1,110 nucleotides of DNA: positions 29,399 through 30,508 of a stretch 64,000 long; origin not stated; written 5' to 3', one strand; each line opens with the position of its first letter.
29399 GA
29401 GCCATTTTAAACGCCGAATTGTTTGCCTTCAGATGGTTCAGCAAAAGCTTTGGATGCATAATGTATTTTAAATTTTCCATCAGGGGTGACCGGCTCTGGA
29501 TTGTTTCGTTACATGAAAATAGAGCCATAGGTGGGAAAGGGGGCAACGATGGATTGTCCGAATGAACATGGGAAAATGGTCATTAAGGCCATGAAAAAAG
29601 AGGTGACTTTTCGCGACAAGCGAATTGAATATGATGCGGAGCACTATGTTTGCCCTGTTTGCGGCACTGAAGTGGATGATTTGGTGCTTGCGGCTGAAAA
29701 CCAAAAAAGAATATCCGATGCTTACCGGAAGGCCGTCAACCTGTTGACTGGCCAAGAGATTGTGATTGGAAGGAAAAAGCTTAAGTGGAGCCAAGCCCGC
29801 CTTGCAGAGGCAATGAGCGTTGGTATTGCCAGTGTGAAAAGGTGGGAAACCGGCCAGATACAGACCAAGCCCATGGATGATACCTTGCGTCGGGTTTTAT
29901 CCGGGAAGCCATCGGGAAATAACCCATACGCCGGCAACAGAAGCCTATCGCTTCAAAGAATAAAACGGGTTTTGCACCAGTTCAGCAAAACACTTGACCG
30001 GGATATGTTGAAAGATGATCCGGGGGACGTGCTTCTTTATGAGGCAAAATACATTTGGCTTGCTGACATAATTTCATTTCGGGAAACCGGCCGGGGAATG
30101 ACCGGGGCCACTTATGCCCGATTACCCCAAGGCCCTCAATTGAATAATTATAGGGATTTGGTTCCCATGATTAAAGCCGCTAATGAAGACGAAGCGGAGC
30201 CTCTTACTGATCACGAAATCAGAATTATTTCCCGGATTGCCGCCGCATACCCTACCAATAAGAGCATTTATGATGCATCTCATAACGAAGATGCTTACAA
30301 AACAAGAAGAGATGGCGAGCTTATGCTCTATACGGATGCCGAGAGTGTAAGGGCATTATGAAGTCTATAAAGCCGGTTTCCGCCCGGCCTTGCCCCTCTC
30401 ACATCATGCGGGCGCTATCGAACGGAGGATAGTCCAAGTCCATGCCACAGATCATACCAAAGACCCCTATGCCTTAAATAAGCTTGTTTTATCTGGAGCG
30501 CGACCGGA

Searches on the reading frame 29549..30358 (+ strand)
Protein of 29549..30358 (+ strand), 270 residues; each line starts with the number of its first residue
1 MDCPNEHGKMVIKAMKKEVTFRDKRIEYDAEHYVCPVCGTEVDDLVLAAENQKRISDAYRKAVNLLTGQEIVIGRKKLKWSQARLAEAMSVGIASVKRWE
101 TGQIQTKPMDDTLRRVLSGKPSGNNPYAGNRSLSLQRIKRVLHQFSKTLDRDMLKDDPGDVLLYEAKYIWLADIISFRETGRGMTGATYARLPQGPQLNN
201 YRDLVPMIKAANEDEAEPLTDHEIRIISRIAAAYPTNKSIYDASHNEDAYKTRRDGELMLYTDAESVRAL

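Call 3: search_protein_families(library=pfam, proteins=[window:29549-30358:+], max_evalue=1)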
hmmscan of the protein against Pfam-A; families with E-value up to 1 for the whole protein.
window:29549-30358:+ (270 aa): 7 families
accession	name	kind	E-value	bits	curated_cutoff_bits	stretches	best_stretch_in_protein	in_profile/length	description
PF15731.11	MqsA_antitoxin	-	9e-07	29.5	30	1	2-117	2-120/131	Antitoxin component of bacterial toxin-antitoxin system, MqsA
PF13274.11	SocA_Panacea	-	1.8e-06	29.3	25.7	1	167-250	3-112/113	Antitoxin SocA-like, Panacea domain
PF01381.28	HTH_3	-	4.4e-06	27.1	23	1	75-116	5-44/55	Helix-turn-helix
PF13560.12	HTH_31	-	0.00045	20.9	27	1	75-108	10-44/64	Helix-turn-helix domain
PF08271.17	Zn_Ribbon_TF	-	0.024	14.6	29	1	26-50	11-37/43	TFIIB zinc-binding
PF24110.1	DUF7385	-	0.097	12.8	28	1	34-56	28-50/72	Family of unknown function (DUF7385)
PF24460.1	DUF7575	-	0.14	11.9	28.5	1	34-44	5-15/28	Domain of unknown function (DUF7575)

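Call 4: search_protein_families(library=ncbifam, proteins=[window:29549-30358:+], max_evalue=1)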
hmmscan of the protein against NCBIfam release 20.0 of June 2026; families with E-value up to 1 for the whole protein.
window:29549-30358:+ (270 aa): 12 families
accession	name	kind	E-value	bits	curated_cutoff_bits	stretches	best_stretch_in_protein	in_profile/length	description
TIGR03830.1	CxxCG_CxxCG_HTH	subfamily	1.4e-22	79.8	61.8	1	3-120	1-119/127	type II TA system antitoxin MqsA family protein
TIGR03070.1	couple_hipB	subfamily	5.5e-06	26.2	71.65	1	68-104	4-40/58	type II toxin-antitoxin system Y4mF family antitoxin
NF007257.0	PRK09706.1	subfamily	7.3e-05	22.6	101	1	66-109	5-46/135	transcriptional repressor DicA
NF041951.1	phage_RstR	subfamily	0.00012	22.3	80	1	70-116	6-50/108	RstR family transcriptional repressor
NF040522.1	VC1465_fam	subfamily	0.0034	17.4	70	1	75-118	5-48/111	VC1465 family Xer recombination activation factor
NF041265.1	NadS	equivalog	0.011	16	60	1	75-105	39-69/94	NadS family protein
TIGR00686.1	phnA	hypoth_equivalog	0.028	14.6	80.2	1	26-80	13-65/109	zinc ribbon domain-containing protein YjdM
NF007481.0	PRK10072.1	equivalog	0.059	13.9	110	1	75-121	42-88/96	HTH-type transcriptional regulator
NF047542.1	telomere_Tap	equivalog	0.079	11.6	600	1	75-110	26-61/695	telomere-associated protein Tap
TIGR00270.2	TIGR00270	equivalog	0.11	12.3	110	1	70-111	79-118/159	multiprotein bridging factor aMBF1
NF045768.1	RubredRD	equivalog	0.16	12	90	1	31-45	35-49/54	rubredoxin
TIGR03831.1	YgiT_finger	domain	0.23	11.7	20.2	1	8-41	6-41/46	YgiT-type zinc finger protein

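Call 9: search_protein_families(library=padloc, proteins=[window:29549-30358:+], max_evalue=0.1)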
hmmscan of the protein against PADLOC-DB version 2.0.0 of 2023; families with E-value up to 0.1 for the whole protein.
window:29549-30358:+ (270 aa): 2 families
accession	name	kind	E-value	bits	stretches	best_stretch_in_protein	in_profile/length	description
PDLC03949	RmrA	-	0.0054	13.6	1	67-113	3-47/363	-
PDLC03859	LmuB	-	0.033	11.4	1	29-69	328-363/611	-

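Call 10: search_protein_families(library=phrogs, proteins=[window:29549-30358:+], max_evalue=0.1)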
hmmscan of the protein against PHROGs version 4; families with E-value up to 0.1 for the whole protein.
window:29549-30358:+ (270 aa): 19 families
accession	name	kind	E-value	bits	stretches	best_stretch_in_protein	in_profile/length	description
phrog_10390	-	unknown function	1.1e-12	49.1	1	10-132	2-125/299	-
phrog_34341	-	transcription regulation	1.5e-10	42.4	1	21-115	26-120/122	transcriptional regulator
phrog_19114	-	unknown function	3.2e-07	31.5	1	30-121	34-126/135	-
phrog_25463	-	unknown function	6.1e-05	23.7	1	6-117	9-121/207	-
phrog_2104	-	unknown function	6.9e-05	24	1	64-104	37-77/103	-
phrog_8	-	transcription regulation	8.2e-05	23.2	1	66-113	76-201/346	transcriptional regulator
phrog_5119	-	unknown function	0.00074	20.3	1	65-116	52-104/152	-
phrog_4779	-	transcription regulation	0.00092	20.7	1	76-117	12-53/98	transcriptional regulator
phrog_1373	-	transcription regulation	0.0021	19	1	24-155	51-125/166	transcriptional regulator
phrog_6962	-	unknown function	0.0037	18.5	1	67-103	2-38/73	-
phrog_2328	-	transcription regulation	0.0045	17.8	1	71-107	20-56/128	transcriptional repressor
phrog_3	-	transcription regulation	0.022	15.5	1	38-114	66-131/430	transcriptional repressor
phrog_6422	-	moron, auxiliary metabolic gene and host takeover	0.037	15.4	1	28-80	26-76/120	Lar-like restriction alleviation protein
phrog_5500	-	unknown function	0.059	14.3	0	24-67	6-47/72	-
phrog_14076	-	transcription regulation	0.07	14.7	0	66-118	13-65/86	transcriptional regulator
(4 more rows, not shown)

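Call 13: find_homologous_proteins(query=window:29549-30358:+, max_evalue=0.00001)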
Query window:29549-30358:+ (270 aa): 927 proteins with E <= 0.00001 among 1460 candidates; the best 120 are listed.
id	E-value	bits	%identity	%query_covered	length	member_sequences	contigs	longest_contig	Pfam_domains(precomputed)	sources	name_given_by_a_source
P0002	3.1e-177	605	100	100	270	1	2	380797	PF13274.12,PF01381.29,PF15731.12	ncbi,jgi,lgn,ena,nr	ncbi:MAG: DUF4065 domain-containing protein [Desulfobacterales bacterium]|jgi:putative zinc finger/h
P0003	4.9e-154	529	86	100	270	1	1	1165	PF13274.12,PF01381.29,PF15731.12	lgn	-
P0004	7.0e-153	525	85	100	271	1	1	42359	PF13274.12,PF01381.29,PF15731.12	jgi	jgi:putative zinc finger/helix-turn-helix YgiT family protein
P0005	3.2e-152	523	85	100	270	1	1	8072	PF13274.12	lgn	-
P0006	2.1e-138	478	78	100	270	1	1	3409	PF13274.12,PF01381.29,PF15731.12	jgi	jgi:putative zinc finger/helix-turn-helix YgiT family protein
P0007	3.8e-137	474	78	100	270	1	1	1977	PF13274.12,PF01381.29,PF15731.12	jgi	jgi:putative zinc finger/helix-turn-helix YgiT family protein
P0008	6.9e-129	447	71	100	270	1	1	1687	PF13274.12,PF01381.29,PF15731.12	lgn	-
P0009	1.5e-128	446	72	100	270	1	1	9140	PF13274.12,PF01381.29,PF15731.12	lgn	-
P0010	5.8e-126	437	70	100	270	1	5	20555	PF01381.29,PF15731.12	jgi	-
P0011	1.1e-125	436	70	100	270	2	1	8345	PF13274.12,PF01381.29,PF15731.12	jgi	-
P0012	1.7e-122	426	69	100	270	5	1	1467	PF13274.12,PF01381.29,PF15731.12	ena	-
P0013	1.8e-122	426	69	100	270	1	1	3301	PF13274.12,PF01381.29,PF15731.12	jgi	jgi:putative zinc finger/helix-turn-helix YgiT family protein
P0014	1.7e-121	423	69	100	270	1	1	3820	PF13274.12,PF01381.29,PF15731.12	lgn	-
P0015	1.4e-120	420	69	100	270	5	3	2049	PF13274.12,PF01381.29,PF15731.12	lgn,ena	-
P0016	1.4e-120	420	69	100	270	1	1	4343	PF13274.12,PF01381.29,PF15731.12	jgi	jgi:putative zinc finger/helix-turn-helix YgiT family protein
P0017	2.7e-119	415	67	100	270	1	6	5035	PF13274.12,PF01381.29,PF15731.12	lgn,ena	-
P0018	1.4e-117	410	67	100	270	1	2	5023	PF13274.12,PF15731.12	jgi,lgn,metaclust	metaclust:\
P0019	2.6e-116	406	67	100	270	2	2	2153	PF13274.12,PF01381.29,PF15731.12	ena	-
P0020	2.3e-114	399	65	100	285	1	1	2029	PF13274.12,PF01381.29,PF15731.12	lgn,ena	-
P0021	1.0e-112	394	68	95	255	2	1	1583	PF13274.12,PF01381.29,PF15731.12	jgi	-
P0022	2.6e-109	383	64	100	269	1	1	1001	PF13274.12,PF01381.29,PF15731.12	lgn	-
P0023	3.2e-108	379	63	99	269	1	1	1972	PF13274.12,PF01381.29,PF15731.12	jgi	jgi:putative zinc finger/helix-turn-helix YgiT family protein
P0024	2.5e-107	376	64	100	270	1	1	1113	PF13274.12,PF01381.29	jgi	jgi:putative zinc finger/helix-turn-helix YgiT family protein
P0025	4.6e-107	375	64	100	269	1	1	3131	PF13274.12,PF01381.29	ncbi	-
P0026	4.2e-106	372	63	100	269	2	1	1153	PF13274.12,PF01381.29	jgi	jgi:putative zinc finger/helix-turn-helix YgiT family protein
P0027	1.4e-105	370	60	100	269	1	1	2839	PF13274.12,PF01381.29,PF15731.12,PF13560.13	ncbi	-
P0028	1.7e-105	370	63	100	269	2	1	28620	PF13274.12,PF01381.29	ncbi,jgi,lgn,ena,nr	ncbi:MAG: hypothetical protein CVU64_04595 [Deltaproteobacteria bacterium HGW-Deltaproteobacteria-21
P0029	2.9e-105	369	62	99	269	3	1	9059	PF13274.12,PF01381.29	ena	-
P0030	8.6e-105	368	61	100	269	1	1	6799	PF13274.12,PF01381.29,PF15731.12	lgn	-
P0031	2.7e-104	366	61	99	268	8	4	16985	PF13274.12,PF01381.29,PF15731.12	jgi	jgi:putative zinc finger/helix-turn-helix YgiT family protein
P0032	4.2e-104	366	60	100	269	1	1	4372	PF13274.12,PF01381.29,PF15731.12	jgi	jgi:putative zinc finger/helix-turn-helix YgiT family protein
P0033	4.3e-104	365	61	100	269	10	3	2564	PF13274.12,PF01381.29,PF15731.12,PF13560.13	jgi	-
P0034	5.2e-104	365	63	100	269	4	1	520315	PF13274.12,PF01381.29,PF15731.12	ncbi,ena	-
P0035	5.6e-104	365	63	100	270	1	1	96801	PF13274.12,PF15731.12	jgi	jgi:putative zinc finger/helix-turn-helix YgiT family protein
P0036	6.9e-104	365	61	100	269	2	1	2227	PF13274.12,PF01381.29,PF15731.12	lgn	-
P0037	7.5e-104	365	59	100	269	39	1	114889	PF13274.12,PF01381.29,PF13560.13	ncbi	-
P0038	3.1e-103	363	63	100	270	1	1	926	PF13274.12,PF01381.29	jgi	jgi:putative zinc finger/helix-turn-helix YgiT family protein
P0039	6.8e-103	362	61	100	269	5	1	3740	PF13274.12,PF01381.29,PF15731.12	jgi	jgi:putative zinc finger/helix-turn-helix YgiT family protein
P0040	7.5e-103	361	60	100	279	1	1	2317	PF13274.12,PF01381.29,PF15731.12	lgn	-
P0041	9.3e-103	361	62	100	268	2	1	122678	PF13274.12,PF01381.29,PF15731.12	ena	-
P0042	1.8e-102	360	60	100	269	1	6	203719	PF13274.12,PF01381.29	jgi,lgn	-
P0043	2.3e-102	360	62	100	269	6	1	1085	PF13274.12,PF01381.29,PF15731.12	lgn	-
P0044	3.8e-102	359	59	100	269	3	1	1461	PF13274.12,PF01381.29,PF15731.12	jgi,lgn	-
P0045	4.0e-102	359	59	100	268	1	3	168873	PF13274.12,PF01381.29,PF15731.12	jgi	jgi:putative zinc finger/helix-turn-helix YgiT family protein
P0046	1.3e-101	357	61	100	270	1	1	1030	PF13274.12,PF01381.29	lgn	-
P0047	1.4e-101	357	58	100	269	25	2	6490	PF13274.12,PF01381.29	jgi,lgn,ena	-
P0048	4.1e-101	356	59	100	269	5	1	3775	PF13274.12,PF01381.29,PF13560.13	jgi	jgi:putative zinc finger/helix-turn-helix YgiT family protein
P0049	4.6e-101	356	61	100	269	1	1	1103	PF13274.12,PF01381.29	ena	-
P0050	8.6e-101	355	59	100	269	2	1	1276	PF13274.12,PF01381.29,PF15731.12,PF13560.13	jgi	-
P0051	1.6e-100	354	59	100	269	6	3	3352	PF13274.12,PF01381.29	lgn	-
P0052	1.6e-100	354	59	100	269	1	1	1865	PF13274.12,PF01381.29,PF13560.13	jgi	jgi:putative zinc finger/helix-turn-helix YgiT family protein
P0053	2.1e-100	353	59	100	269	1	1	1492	PF13274.12,PF01381.29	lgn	-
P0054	2.8e-100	353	63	94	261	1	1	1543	PF13274.12,PF01381.29,PF15731.12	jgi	jgi:putative zinc finger/helix-turn-helix YgiT family protein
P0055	3.6e-100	353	59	100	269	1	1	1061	PF13274.12,PF01381.29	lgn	-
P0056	1.0e-99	351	62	97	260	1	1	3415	PF13274.12,PF01381.29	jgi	jgi:putative zinc finger/helix-turn-helix YgiT family protein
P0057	1.9e-99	350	61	97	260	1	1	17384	PF13274.12,PF01381.29,PF13560.13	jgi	jgi:putative zinc finger/helix-turn-helix YgiT family protein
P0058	2.2e-99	350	64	94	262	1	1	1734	PF13274.12,PF01381.29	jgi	jgi:putative zinc finger/helix-turn-helix YgiT family protein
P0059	1.5e-98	347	58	100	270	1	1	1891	PF13274.12,PF01381.29,PF15731.12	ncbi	-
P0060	1.7e-98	347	59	100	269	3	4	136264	PF13274.12,PF01381.29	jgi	jgi:putative zinc finger/helix-turn-helix YgiT family protein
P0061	2.9e-98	346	58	100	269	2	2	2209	PF13274.12,PF01381.29,PF13560.13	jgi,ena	-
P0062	6.5e-98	345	59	97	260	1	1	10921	PF13274.12,PF01381.29,PF13560.13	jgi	jgi:putative zinc finger/helix-turn-helix YgiT family protein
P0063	1.0e-97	345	58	99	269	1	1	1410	PF13274.12,PF01381.29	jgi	jgi:putative zinc finger/helix-turn-helix YgiT family protein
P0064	1.1e-97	345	58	99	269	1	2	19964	PF13274.12,PF01381.29,PF15731.12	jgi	jgi:putative zinc finger/helix-turn-helix YgiT family protein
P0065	1.6e-97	344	58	100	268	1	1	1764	PF13274.12,PF01381.29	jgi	jgi:putative zinc finger/helix-turn-helix YgiT family protein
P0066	2.0e-97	344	59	100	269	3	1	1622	PF13274.12,PF01381.29,PF15731.12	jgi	-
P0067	2.1e-97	344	58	99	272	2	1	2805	PF13274.12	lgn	-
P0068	2.7e-97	343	60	97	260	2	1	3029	PF13274.12,PF01381.29,PF13560.13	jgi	jgi:putative zinc finger/helix-turn-helix YgiT family protein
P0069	3.3e-97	343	60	97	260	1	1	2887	PF13274.12,PF01381.29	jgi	jgi:putative zinc finger/helix-turn-helix YgiT family protein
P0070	3.4e-97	343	57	100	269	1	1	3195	PF13274.12,PF01381.29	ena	-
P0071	4.9e-97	342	60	97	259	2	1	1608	PF13274.12,PF01381.29,PF15731.12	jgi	-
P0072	1.3e-96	341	58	100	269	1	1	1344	PF13274.12,PF01381.29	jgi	jgi:putative zinc finger/helix-turn-helix YgiT family protein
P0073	1.5e-96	341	60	97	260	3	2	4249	PF13274.12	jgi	jgi:putative zinc finger/helix-turn-helix YgiT family protein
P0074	2.0e-96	340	58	99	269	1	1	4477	PF13274.12,PF01381.29,PF15731.12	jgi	-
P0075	2.0e-96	340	58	100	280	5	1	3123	PF13274.12,PF01381.29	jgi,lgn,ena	-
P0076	2.5e-96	340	57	100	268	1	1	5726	PF13274.12,PF01381.29,PF15731.12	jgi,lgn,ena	-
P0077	3.7e-96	340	57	100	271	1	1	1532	PF13274.12,PF01381.29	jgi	jgi:putative zinc finger/helix-turn-helix YgiT family protein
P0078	1.7e-95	337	57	100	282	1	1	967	PF13274.12,PF01381.29,PF15731.12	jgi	jgi:putative zinc finger/helix-turn-helix YgiT family protein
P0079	1.9e-95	337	57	100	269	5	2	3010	PF13274.12,PF01381.29,PF15731.12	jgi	jgi:putative zinc finger/helix-turn-helix YgiT family protein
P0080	2.1e-95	337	60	97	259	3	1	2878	PF13274.12,PF01381.29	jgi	jgi:putative zinc finger/helix-turn-helix YgiT family protein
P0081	3.1e-95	336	57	100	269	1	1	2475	PF13274.12,PF01381.29,PF13560.13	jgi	jgi:putative zinc finger/helix-turn-helix YgiT family protein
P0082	3.7e-95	336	59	100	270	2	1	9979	PF13274.12,PF01381.29,PF15731.12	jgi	jgi:putative zinc finger/helix-turn-helix YgiT family protein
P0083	4.1e-95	336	59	100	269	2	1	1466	PF13274.12,PF01381.29,PF15731.12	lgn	-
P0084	4.8e-95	336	58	100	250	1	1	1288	PF13274.12,PF01381.29,PF15731.12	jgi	jgi:putative zinc finger/helix-turn-helix YgiT family protein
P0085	6.5e-95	335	57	99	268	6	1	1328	PF13274.12,PF01381.29,PF15731.12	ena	-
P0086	6.9e-95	335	59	97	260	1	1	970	PF13274.12,PF01381.29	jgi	jgi:putative zinc finger/helix-turn-helix YgiT family protein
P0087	1.1e-94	335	56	100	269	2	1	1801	PF13274.12,PF01381.29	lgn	-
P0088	1.3e-94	334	59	96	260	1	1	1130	PF13274.12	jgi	jgi:putative zinc finger/helix-turn-helix YgiT family protein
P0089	1.3e-94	334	67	82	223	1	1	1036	PF13274.12,PF01381.29,PF15731.12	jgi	-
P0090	9.3e-94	332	56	100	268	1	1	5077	PF13274.12,PF01381.29,PF15731.12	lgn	-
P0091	1.2e-93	331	57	97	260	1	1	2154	PF13274.12,PF01381.29,PF13560.13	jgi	jgi:putative zinc finger/helix-turn-helix YgiT family protein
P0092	1.7e-93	331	57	100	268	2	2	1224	PF13274.12,PF01381.29,PF15731.12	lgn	-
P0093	2.3e-93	330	57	97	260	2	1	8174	PF13274.12,PF01381.29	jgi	jgi:putative zinc finger/helix-turn-helix YgiT family protein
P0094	2.5e-93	330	57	97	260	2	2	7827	PF13274.12,PF01381.29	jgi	jgi:putative zinc finger/helix-turn-helix YgiT family protein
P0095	4.0e-92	326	57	100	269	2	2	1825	PF13274.12,PF01381.29,PF15731.12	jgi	-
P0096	7.3e-92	325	57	97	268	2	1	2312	PF13274.12,PF01381.29,PF15731.12,PF13560.13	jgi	jgi:putative zinc finger/helix-turn-helix YgiT family protein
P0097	1.1e-91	325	55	99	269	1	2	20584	PF13274.12,PF01381.29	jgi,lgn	-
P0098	5.0e-91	323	57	99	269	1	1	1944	PF13274.12,PF01381.29,PF13560.13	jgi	-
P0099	7.7e-91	322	58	100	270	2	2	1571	PF13274.12,PF01381.29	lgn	-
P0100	7.6e-90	319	56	98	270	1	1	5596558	PF13274.12,PF01381.29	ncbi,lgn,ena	-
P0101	8.2e-90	319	58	99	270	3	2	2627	PF13274.12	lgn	-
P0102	1.1e-89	318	57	99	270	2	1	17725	PF13274.12,PF15731.12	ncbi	-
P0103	1.2e-89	318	57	97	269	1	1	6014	PF12844.14,PF13274.12,PF01381.29,PF15731.12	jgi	jgi:putative zinc finger/helix-turn-helix YgiT family protein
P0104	2.7e-89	317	55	100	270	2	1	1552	PF13274.12,PF01381.29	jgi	jgi:putative zinc finger/helix-turn-helix YgiT family protein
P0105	3.5e-89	317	58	94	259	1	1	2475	PF13274.12,PF01381.29,PF15731.12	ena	-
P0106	4.2e-89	316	56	100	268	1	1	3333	PF13274.12,PF01381.29,PF15731.12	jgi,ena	-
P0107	4.7e-89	316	57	99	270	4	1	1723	PF13274.12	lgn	-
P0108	5.5e-89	316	57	100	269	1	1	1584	PF13274.12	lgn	-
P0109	8.6e-89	315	56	100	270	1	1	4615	PF13274.12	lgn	-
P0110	9.3e-89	315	54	100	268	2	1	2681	PF13274.12,PF01381.29,PF15731.12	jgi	jgi:putative zinc finger/helix-turn-helix YgiT family protein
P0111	1.7e-88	314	56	96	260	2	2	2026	PF13274.12,PF01381.29,PF15731.12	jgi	-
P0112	4.0e-88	313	56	99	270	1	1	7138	PF13274.12,PF01381.29,PF15731.12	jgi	jgi:putative zinc finger/helix-turn-helix YgiT family protein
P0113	4.2e-88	313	53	100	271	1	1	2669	PF13274.12,PF01381.29,PF15731.12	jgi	jgi:putative zinc finger/helix-turn-helix YgiT family protein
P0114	4.3e-88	313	56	99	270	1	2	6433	PF13274.12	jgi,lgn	jgi:putative zinc finger/helix-turn-helix YgiT family protein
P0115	5.2e-88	313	55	100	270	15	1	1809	PF13274.12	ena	-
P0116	7.5e-88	312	56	98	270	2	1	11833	PF13274.12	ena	-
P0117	1.2e-87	312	56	100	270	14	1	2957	PF13274.12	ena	-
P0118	1.2e-87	312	54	100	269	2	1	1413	PF13274.12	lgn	-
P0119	8.9e-87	309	54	100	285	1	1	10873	PF13274.12,PF15731.12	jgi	jgi:putative zinc finger/helix-turn-helix YgiT family protein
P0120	1.0e-86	309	55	100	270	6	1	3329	PF13274.12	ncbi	-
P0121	2.1e-86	308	54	100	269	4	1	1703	PF13274.12,PF01381.29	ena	-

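Call 14: find_encoding_contigs(protein=P0004, flank=4000, max_places=3)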
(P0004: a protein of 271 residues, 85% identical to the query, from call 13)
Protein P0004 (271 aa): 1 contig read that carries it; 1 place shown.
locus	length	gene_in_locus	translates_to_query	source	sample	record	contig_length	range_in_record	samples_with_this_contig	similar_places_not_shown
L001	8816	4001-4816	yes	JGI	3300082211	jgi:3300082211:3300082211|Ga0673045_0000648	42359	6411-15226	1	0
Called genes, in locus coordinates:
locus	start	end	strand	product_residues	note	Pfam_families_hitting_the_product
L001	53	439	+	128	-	PF25021:TEN_NHL (weak), PF01436:NHL (weak)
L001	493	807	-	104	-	PF01934:HepT-like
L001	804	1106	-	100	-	PF01909:NTP_transf_2, PF18765:Polbeta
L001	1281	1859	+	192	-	-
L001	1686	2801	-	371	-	PF13091:PLDc_2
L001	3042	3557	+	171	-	PF00589:Phage_integrase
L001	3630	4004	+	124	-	-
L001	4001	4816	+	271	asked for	PF15731:MqsA_antitoxin (weak), PF01381:HTH_3 (weak), PF13274:SocA_Panacea (weak)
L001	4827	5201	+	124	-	PF25212:HVO_A0114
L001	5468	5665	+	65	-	PF12728:HTH_17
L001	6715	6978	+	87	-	-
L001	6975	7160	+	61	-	-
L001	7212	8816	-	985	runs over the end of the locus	PF22548:AEP-TOTE, PF00270:DEAD, PF04851:ResIII, PF00271:Helicase_C (faint), PF13091:PLDc_2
